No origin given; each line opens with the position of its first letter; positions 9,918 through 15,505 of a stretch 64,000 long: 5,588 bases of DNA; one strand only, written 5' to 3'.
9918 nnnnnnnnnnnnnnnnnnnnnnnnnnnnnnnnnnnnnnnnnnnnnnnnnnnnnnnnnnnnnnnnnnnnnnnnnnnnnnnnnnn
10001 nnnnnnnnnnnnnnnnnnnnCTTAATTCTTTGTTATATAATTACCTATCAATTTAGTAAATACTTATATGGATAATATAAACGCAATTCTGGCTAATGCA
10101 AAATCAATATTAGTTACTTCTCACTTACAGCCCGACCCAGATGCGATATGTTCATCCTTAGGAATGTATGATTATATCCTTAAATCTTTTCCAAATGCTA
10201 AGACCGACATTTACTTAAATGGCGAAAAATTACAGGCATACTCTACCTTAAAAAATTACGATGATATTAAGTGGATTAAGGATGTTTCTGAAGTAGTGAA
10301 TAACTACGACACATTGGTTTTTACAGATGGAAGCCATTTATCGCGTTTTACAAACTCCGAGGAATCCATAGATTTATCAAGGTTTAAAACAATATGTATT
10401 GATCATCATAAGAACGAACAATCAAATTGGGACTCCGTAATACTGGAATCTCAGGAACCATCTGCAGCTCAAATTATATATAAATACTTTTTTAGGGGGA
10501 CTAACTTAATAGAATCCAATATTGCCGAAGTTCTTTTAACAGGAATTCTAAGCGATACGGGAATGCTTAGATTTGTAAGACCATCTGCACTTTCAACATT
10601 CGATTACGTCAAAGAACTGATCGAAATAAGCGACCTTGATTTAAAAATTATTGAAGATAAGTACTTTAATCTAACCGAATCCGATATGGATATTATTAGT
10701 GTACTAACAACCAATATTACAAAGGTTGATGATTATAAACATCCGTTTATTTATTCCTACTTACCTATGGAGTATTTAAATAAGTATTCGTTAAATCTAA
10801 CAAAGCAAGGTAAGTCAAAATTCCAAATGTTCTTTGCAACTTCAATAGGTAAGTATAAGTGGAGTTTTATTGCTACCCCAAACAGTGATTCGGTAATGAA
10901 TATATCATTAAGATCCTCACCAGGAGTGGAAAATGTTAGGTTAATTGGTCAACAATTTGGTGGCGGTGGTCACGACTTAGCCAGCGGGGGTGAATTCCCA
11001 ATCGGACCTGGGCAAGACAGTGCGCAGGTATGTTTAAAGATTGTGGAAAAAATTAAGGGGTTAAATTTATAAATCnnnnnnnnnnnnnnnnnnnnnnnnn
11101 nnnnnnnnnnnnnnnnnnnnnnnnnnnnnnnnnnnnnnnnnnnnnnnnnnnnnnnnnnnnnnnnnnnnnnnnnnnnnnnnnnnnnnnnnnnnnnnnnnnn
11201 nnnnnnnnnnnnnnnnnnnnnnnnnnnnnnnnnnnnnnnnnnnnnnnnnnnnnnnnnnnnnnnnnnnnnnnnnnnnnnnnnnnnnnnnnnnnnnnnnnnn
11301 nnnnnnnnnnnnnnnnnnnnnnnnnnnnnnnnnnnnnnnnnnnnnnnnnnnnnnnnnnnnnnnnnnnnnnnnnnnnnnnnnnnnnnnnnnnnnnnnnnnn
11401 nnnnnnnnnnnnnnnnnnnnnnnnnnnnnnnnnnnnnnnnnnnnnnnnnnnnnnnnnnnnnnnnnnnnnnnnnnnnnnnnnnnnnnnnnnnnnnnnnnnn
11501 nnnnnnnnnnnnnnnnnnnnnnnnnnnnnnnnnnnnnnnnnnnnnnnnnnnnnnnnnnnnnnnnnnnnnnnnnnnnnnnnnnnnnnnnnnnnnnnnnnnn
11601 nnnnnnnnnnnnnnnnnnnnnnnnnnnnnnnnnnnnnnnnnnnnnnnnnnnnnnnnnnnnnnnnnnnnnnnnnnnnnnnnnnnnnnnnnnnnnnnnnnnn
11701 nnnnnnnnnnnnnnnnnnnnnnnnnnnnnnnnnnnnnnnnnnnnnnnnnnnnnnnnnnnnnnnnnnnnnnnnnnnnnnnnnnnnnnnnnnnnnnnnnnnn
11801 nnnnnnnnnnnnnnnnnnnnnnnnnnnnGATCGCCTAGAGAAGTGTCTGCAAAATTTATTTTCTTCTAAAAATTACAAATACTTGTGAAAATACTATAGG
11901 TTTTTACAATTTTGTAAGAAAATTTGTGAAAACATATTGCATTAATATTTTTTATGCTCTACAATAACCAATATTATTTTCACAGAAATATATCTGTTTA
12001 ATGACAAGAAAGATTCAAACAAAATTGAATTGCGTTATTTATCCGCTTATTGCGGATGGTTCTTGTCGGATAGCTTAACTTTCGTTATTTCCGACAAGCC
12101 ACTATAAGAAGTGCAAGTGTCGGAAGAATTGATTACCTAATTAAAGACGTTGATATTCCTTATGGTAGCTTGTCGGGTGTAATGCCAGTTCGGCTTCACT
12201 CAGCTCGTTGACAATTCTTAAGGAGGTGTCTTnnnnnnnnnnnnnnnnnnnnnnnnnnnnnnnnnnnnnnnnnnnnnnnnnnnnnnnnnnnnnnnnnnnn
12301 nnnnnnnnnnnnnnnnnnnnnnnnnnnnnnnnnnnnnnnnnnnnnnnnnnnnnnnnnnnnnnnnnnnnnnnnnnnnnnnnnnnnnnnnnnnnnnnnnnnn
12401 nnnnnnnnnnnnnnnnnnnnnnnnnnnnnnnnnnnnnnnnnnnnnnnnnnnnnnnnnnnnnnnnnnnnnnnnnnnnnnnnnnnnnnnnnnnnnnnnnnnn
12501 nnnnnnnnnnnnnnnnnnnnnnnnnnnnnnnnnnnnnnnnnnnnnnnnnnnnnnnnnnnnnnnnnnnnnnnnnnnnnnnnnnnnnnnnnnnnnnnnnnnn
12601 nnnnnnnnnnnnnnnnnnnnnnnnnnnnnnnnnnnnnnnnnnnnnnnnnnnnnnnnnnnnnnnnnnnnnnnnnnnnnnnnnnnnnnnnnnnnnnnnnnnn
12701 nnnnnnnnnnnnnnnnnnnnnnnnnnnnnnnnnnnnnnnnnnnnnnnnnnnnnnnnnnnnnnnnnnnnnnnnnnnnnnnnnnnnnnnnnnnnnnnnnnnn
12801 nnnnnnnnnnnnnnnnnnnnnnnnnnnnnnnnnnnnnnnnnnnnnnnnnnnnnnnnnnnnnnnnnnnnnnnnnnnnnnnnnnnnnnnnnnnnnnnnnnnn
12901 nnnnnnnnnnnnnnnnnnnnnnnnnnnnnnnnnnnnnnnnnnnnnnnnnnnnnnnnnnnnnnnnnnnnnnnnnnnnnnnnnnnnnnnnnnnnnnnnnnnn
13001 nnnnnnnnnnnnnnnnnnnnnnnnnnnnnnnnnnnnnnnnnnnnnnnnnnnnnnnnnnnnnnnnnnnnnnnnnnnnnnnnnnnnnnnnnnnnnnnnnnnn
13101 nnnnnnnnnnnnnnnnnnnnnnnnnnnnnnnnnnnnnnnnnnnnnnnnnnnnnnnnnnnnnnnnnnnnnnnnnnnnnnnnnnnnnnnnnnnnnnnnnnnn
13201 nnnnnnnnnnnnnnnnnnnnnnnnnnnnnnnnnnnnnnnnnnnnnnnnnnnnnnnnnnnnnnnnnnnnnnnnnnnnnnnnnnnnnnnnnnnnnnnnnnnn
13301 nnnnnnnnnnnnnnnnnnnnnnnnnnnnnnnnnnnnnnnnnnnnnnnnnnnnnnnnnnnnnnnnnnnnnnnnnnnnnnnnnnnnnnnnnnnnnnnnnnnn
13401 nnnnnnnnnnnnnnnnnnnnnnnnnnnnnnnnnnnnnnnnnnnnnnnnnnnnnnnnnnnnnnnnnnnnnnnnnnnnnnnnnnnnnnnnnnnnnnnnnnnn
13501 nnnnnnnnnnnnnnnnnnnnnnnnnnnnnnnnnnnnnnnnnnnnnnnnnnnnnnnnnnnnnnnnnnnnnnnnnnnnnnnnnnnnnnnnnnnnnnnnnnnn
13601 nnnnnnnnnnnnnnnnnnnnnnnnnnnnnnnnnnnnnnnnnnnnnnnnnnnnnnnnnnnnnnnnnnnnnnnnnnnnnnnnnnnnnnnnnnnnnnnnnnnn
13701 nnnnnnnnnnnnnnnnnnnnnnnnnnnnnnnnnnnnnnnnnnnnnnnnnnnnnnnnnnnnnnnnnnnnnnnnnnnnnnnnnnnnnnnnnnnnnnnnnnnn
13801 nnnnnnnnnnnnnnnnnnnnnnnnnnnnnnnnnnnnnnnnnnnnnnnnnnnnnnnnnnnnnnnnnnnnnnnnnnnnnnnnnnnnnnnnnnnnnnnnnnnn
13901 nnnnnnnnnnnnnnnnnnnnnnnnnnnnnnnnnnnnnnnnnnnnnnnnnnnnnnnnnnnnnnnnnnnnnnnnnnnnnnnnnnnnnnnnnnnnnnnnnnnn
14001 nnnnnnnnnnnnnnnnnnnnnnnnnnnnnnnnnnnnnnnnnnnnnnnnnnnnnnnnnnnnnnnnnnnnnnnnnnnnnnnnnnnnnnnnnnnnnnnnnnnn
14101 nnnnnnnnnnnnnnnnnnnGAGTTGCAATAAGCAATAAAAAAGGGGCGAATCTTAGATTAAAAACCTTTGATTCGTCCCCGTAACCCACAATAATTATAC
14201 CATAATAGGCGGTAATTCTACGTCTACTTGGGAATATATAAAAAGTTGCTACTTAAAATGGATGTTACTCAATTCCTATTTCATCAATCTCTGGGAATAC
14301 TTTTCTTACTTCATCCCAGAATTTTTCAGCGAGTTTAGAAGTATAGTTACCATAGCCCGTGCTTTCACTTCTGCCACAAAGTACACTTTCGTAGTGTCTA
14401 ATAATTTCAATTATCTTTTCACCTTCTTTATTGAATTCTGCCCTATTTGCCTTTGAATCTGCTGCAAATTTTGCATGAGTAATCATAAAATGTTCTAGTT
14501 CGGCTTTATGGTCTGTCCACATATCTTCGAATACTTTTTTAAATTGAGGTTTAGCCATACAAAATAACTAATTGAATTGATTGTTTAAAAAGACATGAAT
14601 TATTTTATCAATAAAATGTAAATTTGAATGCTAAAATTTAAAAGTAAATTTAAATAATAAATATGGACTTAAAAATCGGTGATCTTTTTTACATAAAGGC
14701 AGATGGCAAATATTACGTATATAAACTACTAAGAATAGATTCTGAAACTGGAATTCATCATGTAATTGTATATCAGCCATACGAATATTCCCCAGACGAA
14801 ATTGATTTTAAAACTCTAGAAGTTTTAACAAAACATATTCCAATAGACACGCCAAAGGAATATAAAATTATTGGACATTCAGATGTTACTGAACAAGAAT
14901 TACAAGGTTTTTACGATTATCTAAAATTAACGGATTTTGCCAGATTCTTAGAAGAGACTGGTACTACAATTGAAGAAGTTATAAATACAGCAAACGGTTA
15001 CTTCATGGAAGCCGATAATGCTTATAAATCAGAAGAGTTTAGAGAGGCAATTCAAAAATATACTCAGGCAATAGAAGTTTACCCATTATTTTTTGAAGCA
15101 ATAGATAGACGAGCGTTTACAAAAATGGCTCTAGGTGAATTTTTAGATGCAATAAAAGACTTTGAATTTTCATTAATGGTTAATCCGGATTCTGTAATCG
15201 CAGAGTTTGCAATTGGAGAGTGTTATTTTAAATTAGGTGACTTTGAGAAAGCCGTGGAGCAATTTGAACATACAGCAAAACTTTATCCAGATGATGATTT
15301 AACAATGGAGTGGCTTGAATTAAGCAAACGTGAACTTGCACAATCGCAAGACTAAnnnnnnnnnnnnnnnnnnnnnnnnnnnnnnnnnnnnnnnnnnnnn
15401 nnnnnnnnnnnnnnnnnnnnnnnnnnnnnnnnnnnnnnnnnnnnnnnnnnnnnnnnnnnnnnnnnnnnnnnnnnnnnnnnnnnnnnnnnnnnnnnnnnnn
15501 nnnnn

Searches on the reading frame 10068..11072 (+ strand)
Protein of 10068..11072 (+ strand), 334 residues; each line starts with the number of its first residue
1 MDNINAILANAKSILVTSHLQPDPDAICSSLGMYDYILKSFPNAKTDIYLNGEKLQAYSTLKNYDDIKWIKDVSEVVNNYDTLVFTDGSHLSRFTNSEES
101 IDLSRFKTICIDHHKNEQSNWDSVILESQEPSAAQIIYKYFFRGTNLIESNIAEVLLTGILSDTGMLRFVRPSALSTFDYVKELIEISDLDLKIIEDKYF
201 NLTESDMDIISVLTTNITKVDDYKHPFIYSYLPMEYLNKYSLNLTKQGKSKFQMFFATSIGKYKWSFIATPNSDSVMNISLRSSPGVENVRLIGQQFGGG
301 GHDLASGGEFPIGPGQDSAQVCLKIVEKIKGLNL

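Call 5: search_protein_families(library=pfam, proteins=[window:10068-11072:+], max_evalue=0.1)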
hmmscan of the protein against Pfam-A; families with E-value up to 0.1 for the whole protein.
window:10068-11072:+ (334 aa): 2 families
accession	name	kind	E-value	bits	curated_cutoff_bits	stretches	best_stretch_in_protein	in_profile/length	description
PF01368.27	DHH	-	1.9e-15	57.7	28.1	1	14-160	2-125/125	DHH family, N-terminal domain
PF02272.25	DHHA1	-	0.021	15.7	25.9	1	267-311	35-84/102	DHHA1 domain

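Call 6: search_protein_families(library=ncbifam, proteins=[window:10068-11072:+], max_evalue=0.1)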
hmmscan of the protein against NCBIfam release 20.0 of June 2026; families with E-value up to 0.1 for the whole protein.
window:10068-11072:+ (334 aa): 14 families
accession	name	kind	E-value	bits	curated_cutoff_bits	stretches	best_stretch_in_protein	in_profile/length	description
NF053633.1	OlncasPapPhNrnA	equivalog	5.4e-21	74.8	350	1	4-308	9-296/317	bifunctional oligoribonuclease/PAP phosphatase NrnA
NF003877.0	PRK05427.1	equivalog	1.1e-12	48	283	1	13-194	3-178/308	manganese-dependent inorganic pyrophosphatase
NF011442.0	PRK14869.1-4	equivalog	2e-08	33.1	400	1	111-221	331-439/543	putative manganese-dependent inorganic diphosphatase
NF011443.0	PRK14869.1-5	equivalog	1.2e-07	30.5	335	1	111-201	332-423/546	putative manganese-dependent inorganic diphosphatase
NF011440.0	PRK14869.1-2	equivalog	1.3e-07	30.7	746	1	110-203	325-419/541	putative manganese-dependent inorganic diphosphatase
NF011110.0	PRK14538.1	equivalog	1.8e-07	29.7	707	1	3-302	359-654/838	putative bifunctional signaling protein/50S ribosomal protein L9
NF011441.0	PRK14869.1-3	equivalog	1.6e-05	23.7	753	1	110-204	330-425/548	putative manganese-dependent inorganic diphosphatase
NF011449.0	PRK14869.2-5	equivalog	2.7e-05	23.4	411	1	111-195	233-318/451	putative manganese-dependent inorganic diphosphatase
NF011444.0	PRK14869.1-6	equivalog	4.7e-05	22.2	1105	1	110-194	330-415/547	putative manganese-dependent inorganic diphosphatase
NF011446.0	PRK14869.2-2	equivalog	9.6e-05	21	601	1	83-201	321-436/576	putative manganese-dependent inorganic diphosphatase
NF011445.0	PRK14869.2-1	equivalog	0.00013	20.5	483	1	86-200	312-423/548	putative manganese-dependent inorganic diphosphatase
NF011447.0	PRK14869.2-3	equivalog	0.0014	17.3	522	1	111-202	329-421/540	putative manganese-dependent inorganic diphosphatase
NF011448.0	PRK14869.2-4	equivalog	0.0016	16.8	562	0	11-38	8-35/563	putative manganese-dependent inorganic diphosphatase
NF053576.1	RecJ_archaeal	equivalog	0.002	17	360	0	4-120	4-99/452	RecJ family nuclease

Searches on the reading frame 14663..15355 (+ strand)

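Call 11: search_protein_families(library=pfam, proteins=[window:14663-15355:+], max_evalue=0.00001)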
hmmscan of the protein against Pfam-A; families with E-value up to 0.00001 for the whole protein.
window:14663-15355:+ (230 aa): 11 families
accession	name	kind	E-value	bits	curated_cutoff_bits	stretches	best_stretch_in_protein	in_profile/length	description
PF07719.23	TPR_2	-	4.4e-16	58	27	1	182-211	5-34/34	Tetratricopeptide repeat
PF00515.34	TPR_1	-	7.1e-14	51.4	27.8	0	181-211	4-34/34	Tetratricopeptide repeat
PF13432.12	TPR_16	-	6.3e-12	46.2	32.7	1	155-211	8-64/65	Tetratricopeptide repeat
PF13424.12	TPR_12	-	4.3e-09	36.9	30.1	0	149-209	8-76/77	Tetratricopeptide repeat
PF13174.12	TPR_6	-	9.3e-08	32.7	26.3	0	181-210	3-32/33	Tetratricopeptide repeat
PF13181.12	TPR_8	-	1.7e-07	31.3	25.7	0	182-211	5-34/34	Tetratricopeptide repeat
PF14559.12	TPR_19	-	2.2e-07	31.5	25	0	155-211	2-58/68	Tetratricopeptide repeat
PF13428.12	TPR_14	-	2e-06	28.4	23.5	0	183-216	6-39/44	Tetratricopeptide repeat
PF13371.12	TPR_9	-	2.9e-06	27.6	35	0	164-211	15-62/73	Tetratricopeptide repeat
PF13414.12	TPR_11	-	3e-06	27.2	26.8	0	186-211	2-27/42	TPR repeat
PF14938.12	SNAP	-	6.3e-06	26.3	25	0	108-159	72-122/282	Soluble NSF attachment protein, SNAP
